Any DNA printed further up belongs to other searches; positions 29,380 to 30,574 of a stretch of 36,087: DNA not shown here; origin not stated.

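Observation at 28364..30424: Membrane protein displaying a tandem array of FliM-N-like (CheY-P docking-like) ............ motifs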

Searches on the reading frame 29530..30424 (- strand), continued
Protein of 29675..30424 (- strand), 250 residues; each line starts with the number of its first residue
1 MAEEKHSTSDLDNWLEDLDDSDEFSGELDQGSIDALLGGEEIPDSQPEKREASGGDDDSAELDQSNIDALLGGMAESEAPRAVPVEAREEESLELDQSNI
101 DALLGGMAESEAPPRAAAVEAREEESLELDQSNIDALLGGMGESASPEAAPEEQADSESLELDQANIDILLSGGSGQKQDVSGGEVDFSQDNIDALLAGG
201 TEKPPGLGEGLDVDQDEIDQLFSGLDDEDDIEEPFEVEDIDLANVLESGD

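Call 39: find_encoding_contigs(protein=P0124, flank=8000, max_places=1)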
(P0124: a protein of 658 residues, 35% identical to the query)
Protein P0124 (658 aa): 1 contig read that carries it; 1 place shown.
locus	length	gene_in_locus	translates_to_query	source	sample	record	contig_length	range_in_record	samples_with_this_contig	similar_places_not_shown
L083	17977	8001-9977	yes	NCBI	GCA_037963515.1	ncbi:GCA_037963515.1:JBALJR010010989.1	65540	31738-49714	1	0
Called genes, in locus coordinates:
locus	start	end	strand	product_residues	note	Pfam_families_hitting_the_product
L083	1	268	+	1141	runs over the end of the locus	PF00150:Cellulase (weak)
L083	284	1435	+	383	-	PF01208:URO-D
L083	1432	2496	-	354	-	PF01208:URO-D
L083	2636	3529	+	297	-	PF02311:AraC_binding, PF00165:HTH_AraC (faint), PF12833:HTH_18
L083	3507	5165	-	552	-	PF02463:SMC_N, PF13476:AAA_23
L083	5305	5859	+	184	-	PF01035:DNA_binding_1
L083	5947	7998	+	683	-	PF01973:MptE-like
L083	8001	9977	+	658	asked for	PF24243:Phage_tail_C (faint)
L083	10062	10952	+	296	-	PF04055:Radical_SAM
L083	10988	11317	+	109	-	PF01906:YbjQ_1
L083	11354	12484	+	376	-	PF03130:HEAT_PBS (faint), PF13646:HEAT_2 (weak)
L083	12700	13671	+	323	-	PF00551:Formyl_trans_N, PF02911:Formyl_trans_C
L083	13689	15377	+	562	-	PF10150:RNase_E_G, PF20833:RNase_E_G_Thio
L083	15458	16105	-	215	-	-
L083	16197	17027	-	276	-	PF03167:UDG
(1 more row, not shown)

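Call 40: find_encoding_contigs(protein=P0137, flank=8000, max_places=1)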
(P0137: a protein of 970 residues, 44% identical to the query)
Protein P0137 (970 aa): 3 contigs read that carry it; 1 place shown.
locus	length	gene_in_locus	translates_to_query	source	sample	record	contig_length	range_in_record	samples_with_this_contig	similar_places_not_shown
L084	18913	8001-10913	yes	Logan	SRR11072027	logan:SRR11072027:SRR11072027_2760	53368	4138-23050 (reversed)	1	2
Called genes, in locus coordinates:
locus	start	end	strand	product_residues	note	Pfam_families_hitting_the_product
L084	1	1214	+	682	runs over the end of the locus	PF13089:PP_kinase_N, PF02503:PP_kinase, PF17941:PP_kinase_C_1, PF13090:PP_kinase_C, PF13091:PLDc_2 (weak)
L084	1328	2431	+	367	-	-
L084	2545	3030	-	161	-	PF00886:Ribosomal_S16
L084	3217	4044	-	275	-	PF05170:AsmA (faint)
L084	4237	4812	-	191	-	PF04961:FTCD_C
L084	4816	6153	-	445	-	PF00275:EPSP_synthase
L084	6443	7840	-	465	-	PF03448:MgtE_N, PF00571:CBS (weak), PF01769:MgtE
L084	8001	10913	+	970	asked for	-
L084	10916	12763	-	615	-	PF05430:Methyltransf_30, PF00890:FAD_binding_2 (weak), PF01266:DAO, PF13450:NAD_binding_8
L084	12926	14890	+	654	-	PF16177:ACAS_N, PF00501:AMP-binding, PF13193:AMP-binding_C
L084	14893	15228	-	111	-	PF01022:HTH_5, PF12840:HTH_20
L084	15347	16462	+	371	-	-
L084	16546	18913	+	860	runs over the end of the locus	PF17900:Peptidase_M1_N, PF01433:Peptidase_M1, PF11940:DUF3458, PF17432:DUF3458_C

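Call 59: search_protein_families(library=pfam, proteins=[P0131, P0134, P0138, P0142, P0144, P0147, P0157, P0159, P0160, P0161], max_evalue=0.001)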
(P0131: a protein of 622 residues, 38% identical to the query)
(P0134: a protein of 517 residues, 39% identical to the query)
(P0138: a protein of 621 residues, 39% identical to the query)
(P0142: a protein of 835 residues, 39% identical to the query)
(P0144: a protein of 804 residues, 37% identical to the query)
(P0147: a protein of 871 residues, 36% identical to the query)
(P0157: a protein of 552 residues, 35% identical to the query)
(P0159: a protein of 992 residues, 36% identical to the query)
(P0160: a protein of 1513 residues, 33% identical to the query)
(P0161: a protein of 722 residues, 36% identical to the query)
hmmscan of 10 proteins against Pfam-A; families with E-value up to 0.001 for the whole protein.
P0131 (622 aa): 0 families

P0134 (517 aa): 0 families

P0138 (621 aa): 0 families

P0142 (835 aa): 1 family
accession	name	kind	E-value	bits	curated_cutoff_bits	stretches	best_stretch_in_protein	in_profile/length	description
PF17963.7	Big_9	-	1.9e-08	35.5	23.6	1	506-576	16-89/89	Bacterial Ig domain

P0144 (804 aa): 0 families

P0147 (871 aa): 3 families
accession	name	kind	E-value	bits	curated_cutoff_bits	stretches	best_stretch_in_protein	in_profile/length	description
PF13717.11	Zn_ribbon_4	-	1e-09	38.6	30.3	1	1-36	1-36/36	zinc-ribbon domain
PF13719.11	Zn_ribbon_5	-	3.8e-09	36.6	29.3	1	1-35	1-35/37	zinc-ribbon domain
PF22448.1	RepB_primase_C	-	2.4e-06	27.7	26.1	0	191-214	17-40/54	RepB DNA-primase C-terminal helical domain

P0157 (552 aa): 0 families

P0159 (992 aa): 18 families
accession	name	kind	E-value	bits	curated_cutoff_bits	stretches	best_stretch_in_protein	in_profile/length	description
PF13432.12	TPR_16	-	3.4e-19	69.4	32.7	2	464-529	2-64/65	Tetratricopeptide repeat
PF14559.12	TPR_19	-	6e-19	68.6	25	2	470-539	2-68/68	Tetratricopeptide repeat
PF13428.12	TPR_14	-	1.8e-18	65.6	23.5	0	497-539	2-44/44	Tetratricopeptide repeat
PF07719.23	TPR_2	-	8.2e-18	63.4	27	0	496-528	1-33/34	Tetratricopeptide repeat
PF13424.12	TPR_12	-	3.5e-15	56.4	30.1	1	496-563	3-75/77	Tetratricopeptide repeat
PF13174.12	TPR_6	-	1.2e-09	38.6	26.3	0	497-529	1-33/33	Tetratricopeptide repeat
PF13181.12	TPR_8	-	1.2e-09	38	25.7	0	496-528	1-33/34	Tetratricopeptide repeat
PF13525.12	YfiO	-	2.1e-09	37.9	25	0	433-513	17-96/203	Outer membrane lipoprotein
PF25058.1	ARM_TT21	-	3.8e-09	37.1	27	0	567-601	54-88/155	Tetratricopeptide repeat protein 21 ARM repeat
PF09976.15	TPR_21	-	4e-07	30.4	25.5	0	387-530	41-180/193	Tetratricopeptide repeat-like domain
PF13431.12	TPR_17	-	2.2e-06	27.9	24.4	0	572-591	15-34/34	Tetratricopeptide repeat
PF13512.12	TPR_18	-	5.3e-06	27.1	21.9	0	340-437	10-101/145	Tetratricopeptide repeat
PF07721.20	TPR_4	-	6.5e-06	26.7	27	0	533-558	1-26/26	Tetratricopeptide repeat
PF00515.34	TPR_1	-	7.9e-06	25.9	27.8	0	496-528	1-33/34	Tetratricopeptide repeat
PF13414.12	TPR_11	-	1.2e-05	25.3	26.8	0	503-538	1-36/42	TPR repeat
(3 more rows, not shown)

P0160 (1513 aa): 13 families
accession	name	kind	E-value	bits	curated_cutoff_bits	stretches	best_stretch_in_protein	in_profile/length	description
PF13428.12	TPR_14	-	1.8e-21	74.9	23.5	0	1124-1167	1-44/44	Tetratricopeptide repeat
PF13174.12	TPR_6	-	4.1e-19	68.3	26.3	0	1089-1120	2-33/33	Tetratricopeptide repeat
PF07719.23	TPR_2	-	1.6e-15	56.3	27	0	1124-1157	1-34/34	Tetratricopeptide repeat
PF13181.12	TPR_8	-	1.2e-12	47.4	25.7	0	1125-1155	2-32/34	Tetratricopeptide repeat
PF13424.12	TPR_12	-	2.4e-12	47.3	30.1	1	1413-1476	2-70/77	Tetratricopeptide repeat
PF13176.12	TPR_7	-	3e-10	39.8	27.9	0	1270-1292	2-24/36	Tetratricopeptide repeat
PF13432.12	TPR_16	-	6.1e-10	39.8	32.7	1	1130-1191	3-61/65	Tetratricopeptide repeat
PF14559.12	TPR_19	-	1.2e-09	38.7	25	1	1061-1118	2-56/68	Tetratricopeptide repeat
PF00515.34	TPR_1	-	9e-09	35.2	27.8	0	1051-1081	2-32/34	Tetratricopeptide repeat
PF12688.13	TPR_5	-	0.00013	22.7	24.2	0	978-1047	3-72/119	Tetratrico peptide repeat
PF25058.1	ARM_TT21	-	0.00026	21.4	27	0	1135-1255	18-119/155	Tetratricopeptide repeat protein 21 ARM repeat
PF25063.1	ARM_TT21_C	-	0.00051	20.4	35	0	1063-1228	34-200/209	Tetratricopeptide repeat protein 21 C-terminal ARM domain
PF13525.12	YfiO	-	0.00076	19.7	25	0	1057-1124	12-79/203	Outer membrane lipoprotein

P0161 (722 aa): 3 families
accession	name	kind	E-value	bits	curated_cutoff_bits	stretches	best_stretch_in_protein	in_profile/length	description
PF17963.7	Big_9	-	2e-12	48.2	23.6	1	391-476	2-88/89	Bacterial Ig domain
PF17892.7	Cadherin_5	-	0.00035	20.8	26.5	0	443-474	62-93/98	Cadherin-like domain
PF22352.2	K319L-like_PKD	-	0.00038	20.8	27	0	613-691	12-83/84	K319L-like, PKD domain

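Call 66: find_encoding_contigs(protein=P0161, flank=10000, max_places=2)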
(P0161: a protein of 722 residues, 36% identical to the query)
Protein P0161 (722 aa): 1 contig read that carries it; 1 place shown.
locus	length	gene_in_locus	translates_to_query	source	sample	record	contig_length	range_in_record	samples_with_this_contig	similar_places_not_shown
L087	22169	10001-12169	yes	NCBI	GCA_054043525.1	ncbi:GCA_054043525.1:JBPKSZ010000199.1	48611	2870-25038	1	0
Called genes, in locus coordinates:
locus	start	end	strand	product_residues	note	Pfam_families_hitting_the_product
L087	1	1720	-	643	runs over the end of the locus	PF00111:Fer2, PF17650:RACo_linker, PF17651:Raco_middle, PF14574:RACo_C_ter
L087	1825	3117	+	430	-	PF00795:CN_hydrolase, PF01467:CTP_transf_like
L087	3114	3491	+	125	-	PF09699:Paired_CXXCH_1 (faint)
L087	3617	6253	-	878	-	PF01590:GAF, PF13185:GAF_2, PF13492:GAF_3 (weak), PF08447:PAS_3, PF00512:HisKA (weak), PF02518:HATPase_c, PF00072:Response_reg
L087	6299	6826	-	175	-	PF13686:DrsE_2, PF02635:DsrE (weak)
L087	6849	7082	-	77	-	PF01206:TusA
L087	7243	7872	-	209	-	PF25159:DUF7826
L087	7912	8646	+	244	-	PF17680:FlgO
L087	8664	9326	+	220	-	PF17680:FlgO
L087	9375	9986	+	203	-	-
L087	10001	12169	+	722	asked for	PF17963:Big_9 (weak)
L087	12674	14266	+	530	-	PF00916:Sulfate_transp, PF01740:STAS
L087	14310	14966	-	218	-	PF00834:Ribul_P_3_epim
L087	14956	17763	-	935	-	PF00675:Peptidase_M16, PF05193:Peptidase_M16_C, PF00675:Peptidase_M16, PF05193:Peptidase_M16_C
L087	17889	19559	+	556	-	PF02310:B12-binding (weak), PF04055:Radical_SAM, PF13311:DUF4080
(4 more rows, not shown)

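Call 67: find_encoding_contigs(protein=P0142, flank=10000, max_places=2)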
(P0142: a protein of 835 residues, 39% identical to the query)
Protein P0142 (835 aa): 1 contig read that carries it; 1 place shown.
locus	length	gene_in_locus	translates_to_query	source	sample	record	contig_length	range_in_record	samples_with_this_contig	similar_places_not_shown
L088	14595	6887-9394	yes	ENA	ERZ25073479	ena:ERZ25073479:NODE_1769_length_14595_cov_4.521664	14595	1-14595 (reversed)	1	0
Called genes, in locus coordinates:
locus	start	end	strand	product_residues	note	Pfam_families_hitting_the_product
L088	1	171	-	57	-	?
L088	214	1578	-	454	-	PF17651:Raco_middle, PF14574:RACo_C_ter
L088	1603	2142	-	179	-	PF00111:Fer2, PF13510:Fer2_4 (faint), PF17650:RACo_linker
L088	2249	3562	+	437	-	PF00795:CN_hydrolase, PF01467:CTP_transf_like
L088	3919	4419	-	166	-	PF25159:DUF7826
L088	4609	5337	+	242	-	PF17680:FlgO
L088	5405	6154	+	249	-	PF17680:FlgO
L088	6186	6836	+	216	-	-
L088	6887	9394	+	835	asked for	PF17963:Big_9 (weak)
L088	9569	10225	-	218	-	PF00834:Ribul_P_3_epim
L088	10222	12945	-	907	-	PF00675:Peptidase_M16, PF05193:Peptidase_M16_C, PF00675:Peptidase_M16, PF05193:Peptidase_M16_C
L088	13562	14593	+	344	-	?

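Call 81: search_protein_families(library=ncbifam, proteins=[L080:14863-16044:+, L080:16050-17438:+, L080:14388-14852:+, L081:14077-14523:+, L081:14526-15692:+, L080:7976-8422:+, L081:9348-9827:+, L082:11028-11936:+, L082:5932-8031:+], max_evalue=0.01)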
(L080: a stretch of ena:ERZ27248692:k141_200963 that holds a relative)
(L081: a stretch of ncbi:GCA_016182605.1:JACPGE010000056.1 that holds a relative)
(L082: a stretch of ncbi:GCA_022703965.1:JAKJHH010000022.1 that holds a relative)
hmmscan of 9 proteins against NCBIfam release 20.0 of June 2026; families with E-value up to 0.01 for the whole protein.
L080:14863-16044:+ (393 aa): 90 families (the best 25 are shown)
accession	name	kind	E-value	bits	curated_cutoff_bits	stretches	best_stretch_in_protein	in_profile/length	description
NF008468.0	PRK11360.1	equivalog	6.5e-88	295.6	646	1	61-391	263-608/616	two-component system sensor histidine kinase AtoS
NF007688.0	PRK10364.1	equivalog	1.4e-59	202.1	479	1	159-391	213-451/460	two-component system sensor histidine kinase ZraS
NF046044.1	PnpS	equivalog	1.5e-47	162.5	400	1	36-390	25-390/390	two-component system histidine kinase PnpS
NF010411.0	PRK13837.1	equivalog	1.5e-45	155.5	647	1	139-391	406-675/828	two-component system VirA-like sensor kinase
NF033092.0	HK_WalK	equivalog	1.6e-41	142.6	725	1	20-390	211-593/594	cell wall metabolism sensor histidine kinase WalK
TIGR02966.1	phoR_proteo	equivalog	1.2e-38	133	334.2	1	65-389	5-333/333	phosphate regulon sensor histidine kinase PhoR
NF052574.1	HisKinEspCMyxo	equivalog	5.9e-37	127.2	1200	1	129-390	363-636/785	serine histidine kinase EspC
NF053867.1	SprKinKinDBac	equivalog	8.2e-37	126.8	775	1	171-391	275-497/500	sporulation kinase KinD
NF038348.1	T2SS_HK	subfamily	1.7e-36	125.8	450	2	220-391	399-573/574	histidine kinase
TIGR02956.1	TMAO_torS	equivalog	5.2e-34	117.5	676.5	1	187-391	468-682/967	TMAO reductase system sensor histidine kinase/response regulator TorS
NF041777.1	sens_FixL_Rhizob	equivalog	9e-34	116.9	850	2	162-392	241-482/485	sensor protein FixL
NF011874.0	PRK15347.1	equivalog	1.1e-32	113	852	1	188-392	403-615/921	two component system sensor kinase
NF008312.0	PRK11100.1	equivalog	1.9e-32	112.8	356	1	165-390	241-473/477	two-component system sensor histidine kinase CreC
NF047874.1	MASE3_PAS_HK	subfamily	4.1e-31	108.5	560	1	37-391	229-625/655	MASE3 domain-containing sensor histidine kinase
NF045595.1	HK_scytonemin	equivalog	2.3e-30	105.6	865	2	170-390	401-634/637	scytonemin biosynthesis sensor histidine kinase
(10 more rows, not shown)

L080:16050-17438:+ (462 aa): 117 families (the best 25 are shown)
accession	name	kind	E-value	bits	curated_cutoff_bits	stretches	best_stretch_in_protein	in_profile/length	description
NF008469.0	PRK11361.1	equivalog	3.1e-142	474.5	714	1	1-452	1-458/461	acetoacetate metabolism transcriptional regulator AtoC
NF007689.0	PRK10365.1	equivalog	1.3e-118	396.6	760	1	7-445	8-439/441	sigma-54-dependent response regulator transcription factor ZraR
TIGR02915.1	PEP_resp_reg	equivalog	2.6e-118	395.7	502.6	1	7-448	1-442/445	PEP-CTERM-box response regulator transcription factor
TIGR01818.1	ntrC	equivalog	1.9e-116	389.6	558.6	1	7-386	1-377/463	nitrogen regulation protein NR(I)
NF050807.1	TransRegFlbDCaul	equivalog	8.8e-116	387.4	750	1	50-454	47-444/454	sigma-54-dependent transcriptional regulator FlbD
TIGR01817.1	nifA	equivalog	1.3e-115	387.3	528.85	1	133-390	186-442/534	nif-specific transcriptional activator NifA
NF041946.1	LuxO_transreg_Vib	equivalog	2.5e-108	362.9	800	1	26-384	18-374/463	quorum-sensing sigma-54 dependent transcriptional regulator LuxO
NF051870.1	NAssimRespRegNtrX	equivalog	4.1e-106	355.6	600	1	5-446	2-448/452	nitrogen assimilation response regulator NtrX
NF041552.1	TF_PrdR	equivalog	4.2e-105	352.2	795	1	131-448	253-576/577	sigma-54 dependent transcriptional regulator PrdR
NF011958.0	PRK15429.1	equivalog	2.3e-99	333.9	830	1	116-420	353-653/692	formate hydrogenlyase transcriptional activator FlhA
NF038308.1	RNA_repair_RtcR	equivalog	3.5e-97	326.4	650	1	86-449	121-517/530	RNA repair transcriptional activator RtcR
NF049963.1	RespRegFlgRCampy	domain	9.7e-97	324.5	750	1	8-449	4-428/429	fla regulon two-component system response regulator FlgR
NF003451.0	PRK05022.1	equivalog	2.9e-95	319.9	476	1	122-441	167-501/512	nitric oxide reductase transcriptional regulator NorR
NF008176.1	PRK10923.1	equivalog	1.2e-93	314.3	620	1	6-386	5-381/469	nitrogen regulation protein NR(I)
NF041906.1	V4R_TF_MobR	exception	1.1e-89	301.4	999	1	102-448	193-544/544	phenol degradation transcriptional regulator MobR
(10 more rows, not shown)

L080:14388-14852:+ (154 aa): 0 families

L081:14077-14523:+ (148 aa): 1 family
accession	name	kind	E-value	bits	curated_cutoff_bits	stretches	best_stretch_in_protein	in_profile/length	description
NF052504.1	sll1863_fam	domain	0.0075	16.5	35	0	80-125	16-61/93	sll1863 family stress response protein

L081:14526-15692:+ (388 aa): 96 families (the best 25 are shown)
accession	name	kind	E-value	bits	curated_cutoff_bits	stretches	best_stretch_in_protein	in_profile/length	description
NF008468.0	PRK11360.1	equivalog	1.9e-86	290.8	646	1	55-387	262-609/616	two-component system sensor histidine kinase AtoS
NF007688.0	PRK10364.1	equivalog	1.7e-59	201.8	479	1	165-386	227-451/460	two-component system sensor histidine kinase ZraS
NF046044.1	PnpS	equivalog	6e-52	176.9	400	1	18-385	12-390/390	two-component system histidine kinase PnpS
NF010411.0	PRK13837.1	equivalog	2.1e-45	155.1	647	1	157-387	429-676/828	two-component system VirA-like sensor kinase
NF052574.1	HisKinEspCMyxo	equivalog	3.8e-42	144.4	1200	1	61-388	284-639/785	serine histidine kinase EspC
TIGR02966.1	phoR_proteo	equivalog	4.1e-41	141.1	334.2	1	62-383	7-332/333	phosphate regulon sensor histidine kinase PhoR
NF033092.0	HK_WalK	equivalog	3.8e-39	134.8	725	1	43-385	240-593/594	cell wall metabolism sensor histidine kinase WalK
NF053867.1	SprKinKinDBac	equivalog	1.1e-38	132.9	775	1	171-387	279-498/500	sporulation kinase KinD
NF052573.1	HisKinEspAMyxo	equivalog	1.4e-36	125.8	1400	1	64-384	257-609/755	serine histidine kinase EspA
TIGR02956.1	TMAO_torS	equivalog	2.4e-36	125.2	676.5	1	182-385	468-681/967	TMAO reductase system sensor histidine kinase/response regulator TorS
NF041777.1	sens_FixL_Rhizob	equivalog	5.8e-35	120.9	850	2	160-387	244-482/485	sensor protein FixL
NF008302.0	PRK11091.1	equivalog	1.1e-30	106.5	838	1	29-384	120-503/779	aerobic respiration two-component sensor histidine kinase ArcB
NF038348.1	T2SS_HK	subfamily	2.4e-30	105.5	450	2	216-385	400-572/574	histidine kinase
NF047497.1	HK_LIC_12097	equivalog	2.4e-30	105.5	500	1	161-385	133-365/367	LIC_12097 family sensor histidine kinase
NF008293.1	PRK11073.1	equivalog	6.5e-30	104.5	240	1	60-385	6-346/349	nitrogen regulation protein NR(II)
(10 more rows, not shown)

L080:7976-8422:+ (148 aa): 0 families

L081:9348-9827:+ (159 aa): 0 families

L082:11028-11936:+ (302 aa): 91 families (the best 25 are shown)
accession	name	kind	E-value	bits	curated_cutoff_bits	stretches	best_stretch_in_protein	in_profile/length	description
NF053512.1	nitric_RR_NosR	exception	7.4e-57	193.2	400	2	11-146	1-132/422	response regulator c-di-GMP phosphodiesterase, NosR family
NF051870.1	NAssimRespRegNtrX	equivalog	9.7e-16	57.7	600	1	10-164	3-152/452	nitrogen assimilation response regulator NtrX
TIGR01818.1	ntrC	equivalog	1.1e-15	57.4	558.6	1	11-140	1-125/463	nitrogen regulation protein NR(I)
NF046020.1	HisKinCckABruc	equivalog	1.1e-15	56.6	1000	1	10-126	751-864/868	cell cycle histidine kinase CckA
NF008176.1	PRK10923.1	equivalog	3e-14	52.5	620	1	10-137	5-127/469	nitrogen regulation protein NR(I)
NF006900.1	PRK09390.1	equivalog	1.1e-13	51.2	255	1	10-138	6-129/203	response regulator FixJ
NF011695.0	PRK15115.1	equivalog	1.2e-13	50.7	763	1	6-131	4-124/445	two-component system response regulator GlrR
NF001965.0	PRK00742.1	subfamily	4.3e-13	49.2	293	1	7-138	2-133/357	chemotaxis-specific protein-glutamate methyltransferase CheB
NF007901.0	PRK10610.1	equivalog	1.4e-12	47.8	189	1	6-132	3-127/129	chemotaxis response regulator CheY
NF045505.1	RR_RssB_Pseudo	equivalog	1.8e-12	47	700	1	7-140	4-133/394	two-component system response regulator RssB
NF008469.0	PRK11361.1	equivalog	3.4e-12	45.8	714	1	10-152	6-143/461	acetoacetate metabolism transcriptional regulator AtoC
NF007969.0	PRK10693.1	equivalog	3.8e-12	45.9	329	1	10-115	9-109/337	two-component system response regulator RssB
NF010076.0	PRK13557.1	subfamily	3.9e-12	45.4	631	1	10-122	417-526/540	histidine kinase famiy protein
NF007935.0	PRK10651.1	equivalog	5.1e-12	45.4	250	1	6-105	4-101/216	two-component system response regulator NarL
NF011896.0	PRK15369.1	equivalog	7.8e-12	45.2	242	1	8-129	3-121/211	two component system response regulator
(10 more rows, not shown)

L082:5932-8031:+ (699 aa): 1 family
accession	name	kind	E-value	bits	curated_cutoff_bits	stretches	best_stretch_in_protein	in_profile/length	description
NF050051.1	FlagModPseD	domain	2.4e-11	42.9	670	1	212-430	229-453/640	flagellin modification protein PseD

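Call 85: find_encoding_contigs(protein=P0134, flank=8000, max_places=1)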
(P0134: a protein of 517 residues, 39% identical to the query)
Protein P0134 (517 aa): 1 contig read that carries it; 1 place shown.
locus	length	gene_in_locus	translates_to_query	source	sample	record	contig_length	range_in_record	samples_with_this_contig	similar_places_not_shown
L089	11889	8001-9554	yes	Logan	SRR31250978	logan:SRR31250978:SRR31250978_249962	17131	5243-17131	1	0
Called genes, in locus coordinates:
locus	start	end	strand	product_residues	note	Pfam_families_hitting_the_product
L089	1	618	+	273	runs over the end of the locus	PF00813:FliP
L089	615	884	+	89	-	PF01313:Bac_export_3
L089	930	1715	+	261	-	PF01311:Bac_export_1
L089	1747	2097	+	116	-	PF01312:Bac_export_2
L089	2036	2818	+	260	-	PF01312:Bac_export_2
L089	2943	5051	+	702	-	PF00771:FHIPEP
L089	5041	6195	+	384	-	PF00448:SRP54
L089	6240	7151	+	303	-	PF00142:Fer4_NifH, PF02374:ArsA_ATPase (weak), PF06564:CBP_BcsQ, PF10609:ParA, PF13614:AAA_31, PF01656:CbiA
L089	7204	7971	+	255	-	PF04542:Sigma70_r2, PF04539:Sigma70_r3 (weak), PF08281:Sigma70_r4_2 (weak), PF04545:Sigma70_r4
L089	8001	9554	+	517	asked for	-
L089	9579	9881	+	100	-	-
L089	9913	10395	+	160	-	PF19610:DUF6115 (weak)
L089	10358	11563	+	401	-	PF02120:Flg_hook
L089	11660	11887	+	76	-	?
